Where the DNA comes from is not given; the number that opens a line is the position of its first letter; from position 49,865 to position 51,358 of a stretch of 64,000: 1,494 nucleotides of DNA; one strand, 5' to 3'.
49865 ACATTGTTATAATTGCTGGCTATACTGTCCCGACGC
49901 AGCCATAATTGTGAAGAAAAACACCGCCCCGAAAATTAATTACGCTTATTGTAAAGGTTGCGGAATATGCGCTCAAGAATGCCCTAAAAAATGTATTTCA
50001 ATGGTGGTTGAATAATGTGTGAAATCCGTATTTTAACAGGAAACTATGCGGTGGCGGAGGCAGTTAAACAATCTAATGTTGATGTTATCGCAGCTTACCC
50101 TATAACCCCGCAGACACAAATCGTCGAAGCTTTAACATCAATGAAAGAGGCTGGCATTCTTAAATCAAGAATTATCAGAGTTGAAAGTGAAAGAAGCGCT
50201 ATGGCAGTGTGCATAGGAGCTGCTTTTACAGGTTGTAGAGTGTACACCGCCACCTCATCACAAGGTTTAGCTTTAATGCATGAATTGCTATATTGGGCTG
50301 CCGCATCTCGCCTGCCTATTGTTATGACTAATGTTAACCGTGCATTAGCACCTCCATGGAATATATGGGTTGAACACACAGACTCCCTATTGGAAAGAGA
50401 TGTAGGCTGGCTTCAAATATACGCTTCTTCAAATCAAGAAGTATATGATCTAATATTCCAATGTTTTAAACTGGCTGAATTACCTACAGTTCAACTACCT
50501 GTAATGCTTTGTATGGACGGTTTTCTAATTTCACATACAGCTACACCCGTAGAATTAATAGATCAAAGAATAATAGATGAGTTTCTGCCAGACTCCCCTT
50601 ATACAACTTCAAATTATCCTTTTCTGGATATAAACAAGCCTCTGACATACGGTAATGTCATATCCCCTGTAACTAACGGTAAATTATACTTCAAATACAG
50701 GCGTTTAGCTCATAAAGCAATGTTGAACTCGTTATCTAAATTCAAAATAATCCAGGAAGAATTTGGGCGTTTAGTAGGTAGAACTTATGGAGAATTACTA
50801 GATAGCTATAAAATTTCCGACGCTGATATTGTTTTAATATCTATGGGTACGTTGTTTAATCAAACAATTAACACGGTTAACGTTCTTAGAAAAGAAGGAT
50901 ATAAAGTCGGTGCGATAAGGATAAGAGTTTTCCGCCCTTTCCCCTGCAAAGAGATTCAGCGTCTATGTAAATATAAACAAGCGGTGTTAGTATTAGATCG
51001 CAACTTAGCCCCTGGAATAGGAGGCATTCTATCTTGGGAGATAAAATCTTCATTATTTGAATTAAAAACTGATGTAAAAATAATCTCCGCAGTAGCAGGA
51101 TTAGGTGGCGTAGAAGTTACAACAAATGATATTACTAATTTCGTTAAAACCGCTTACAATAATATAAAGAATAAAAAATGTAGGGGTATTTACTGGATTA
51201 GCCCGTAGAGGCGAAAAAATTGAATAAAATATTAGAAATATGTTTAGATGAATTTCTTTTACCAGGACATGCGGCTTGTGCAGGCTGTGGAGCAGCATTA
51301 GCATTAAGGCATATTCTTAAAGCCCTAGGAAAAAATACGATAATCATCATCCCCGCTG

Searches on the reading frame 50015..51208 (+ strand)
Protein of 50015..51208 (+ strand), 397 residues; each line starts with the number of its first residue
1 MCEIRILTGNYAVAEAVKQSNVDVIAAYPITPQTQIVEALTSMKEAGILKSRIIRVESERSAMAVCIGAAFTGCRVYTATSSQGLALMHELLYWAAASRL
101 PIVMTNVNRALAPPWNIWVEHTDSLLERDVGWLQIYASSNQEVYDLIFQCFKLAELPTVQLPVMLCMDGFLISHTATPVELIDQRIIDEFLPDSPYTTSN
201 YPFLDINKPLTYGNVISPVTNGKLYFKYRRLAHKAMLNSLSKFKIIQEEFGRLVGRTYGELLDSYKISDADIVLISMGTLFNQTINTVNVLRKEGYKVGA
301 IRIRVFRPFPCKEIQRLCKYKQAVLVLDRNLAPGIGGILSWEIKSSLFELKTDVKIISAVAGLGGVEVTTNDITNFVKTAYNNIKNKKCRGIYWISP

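Call 79: search_protein_families(library=pfam, proteins=[window:50015-51208:+], max_evalue=0.00001)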
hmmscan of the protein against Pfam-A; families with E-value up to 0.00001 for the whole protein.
window:50015-51208:+ (397 aa): 3 families
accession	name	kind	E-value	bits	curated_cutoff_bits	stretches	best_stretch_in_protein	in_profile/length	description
PF01855.24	POR_N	-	4.3e-65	220.1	27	1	15-236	1-219/231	Pyruvate flavodoxin/ferredoxin oxidoreductase, thiamine diP-bdg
PF17147.9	PFOR_II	-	1.4e-25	90.1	27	1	270-373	1-102/102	Pyruvate:ferredoxin oxidoreductase core domain II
PF02780.25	Transketolase_C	-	5.3e-06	26.8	25.9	1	269-351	9-93/124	Transketolase, C-terminal domain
